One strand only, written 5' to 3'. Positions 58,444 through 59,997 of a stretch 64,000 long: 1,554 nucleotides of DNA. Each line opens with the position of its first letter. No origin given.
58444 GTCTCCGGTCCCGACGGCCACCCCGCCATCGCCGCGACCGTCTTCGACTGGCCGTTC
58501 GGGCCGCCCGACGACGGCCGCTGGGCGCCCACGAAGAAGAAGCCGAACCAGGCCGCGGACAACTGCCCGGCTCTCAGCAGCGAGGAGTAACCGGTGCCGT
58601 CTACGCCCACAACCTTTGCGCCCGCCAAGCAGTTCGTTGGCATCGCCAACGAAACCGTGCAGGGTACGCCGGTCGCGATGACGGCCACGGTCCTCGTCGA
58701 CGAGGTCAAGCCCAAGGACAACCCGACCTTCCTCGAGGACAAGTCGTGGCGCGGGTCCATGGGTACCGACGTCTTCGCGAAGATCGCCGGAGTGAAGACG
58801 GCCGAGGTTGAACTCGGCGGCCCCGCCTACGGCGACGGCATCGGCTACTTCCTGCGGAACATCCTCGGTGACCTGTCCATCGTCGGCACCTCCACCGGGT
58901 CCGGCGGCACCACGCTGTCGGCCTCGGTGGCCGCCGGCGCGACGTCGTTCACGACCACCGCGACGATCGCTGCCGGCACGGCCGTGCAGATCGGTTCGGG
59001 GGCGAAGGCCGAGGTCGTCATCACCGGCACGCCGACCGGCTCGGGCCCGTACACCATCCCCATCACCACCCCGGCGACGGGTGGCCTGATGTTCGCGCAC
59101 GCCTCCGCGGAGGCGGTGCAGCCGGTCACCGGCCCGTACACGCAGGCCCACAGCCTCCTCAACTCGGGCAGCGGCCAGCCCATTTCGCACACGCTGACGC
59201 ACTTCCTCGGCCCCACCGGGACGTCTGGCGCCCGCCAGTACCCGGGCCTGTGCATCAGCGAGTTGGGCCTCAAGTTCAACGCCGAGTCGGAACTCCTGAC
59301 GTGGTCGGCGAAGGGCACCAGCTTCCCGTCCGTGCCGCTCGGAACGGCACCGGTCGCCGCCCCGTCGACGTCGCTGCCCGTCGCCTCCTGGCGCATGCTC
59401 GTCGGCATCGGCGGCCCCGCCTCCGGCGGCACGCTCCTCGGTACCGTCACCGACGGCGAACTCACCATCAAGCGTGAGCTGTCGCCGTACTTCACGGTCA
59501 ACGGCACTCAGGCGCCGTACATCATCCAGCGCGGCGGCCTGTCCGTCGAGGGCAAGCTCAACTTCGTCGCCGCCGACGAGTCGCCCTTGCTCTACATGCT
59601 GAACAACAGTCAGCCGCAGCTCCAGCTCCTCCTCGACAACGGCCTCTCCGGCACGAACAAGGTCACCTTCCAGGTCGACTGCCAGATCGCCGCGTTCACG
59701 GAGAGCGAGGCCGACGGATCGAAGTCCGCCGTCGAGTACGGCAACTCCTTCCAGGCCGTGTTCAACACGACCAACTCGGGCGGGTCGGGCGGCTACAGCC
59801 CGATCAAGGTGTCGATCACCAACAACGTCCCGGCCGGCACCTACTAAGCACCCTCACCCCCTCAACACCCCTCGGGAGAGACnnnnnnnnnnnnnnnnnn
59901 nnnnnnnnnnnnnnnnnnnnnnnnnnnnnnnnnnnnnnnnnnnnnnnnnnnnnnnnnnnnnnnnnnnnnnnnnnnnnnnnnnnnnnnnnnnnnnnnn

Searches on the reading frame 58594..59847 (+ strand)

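Call 12: search_protein_families(library=pfam, proteins=[window:58594-59847:+], max_evalue=0.01)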
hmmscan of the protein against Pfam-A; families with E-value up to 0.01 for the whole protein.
window:58594-59847:+ (417 aa): 1 family
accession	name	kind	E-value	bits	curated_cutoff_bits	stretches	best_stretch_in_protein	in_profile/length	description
PF18906.5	Phage_tube_2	-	1.9e-15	57.7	27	1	132-388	32-266/266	Phage tail tube protein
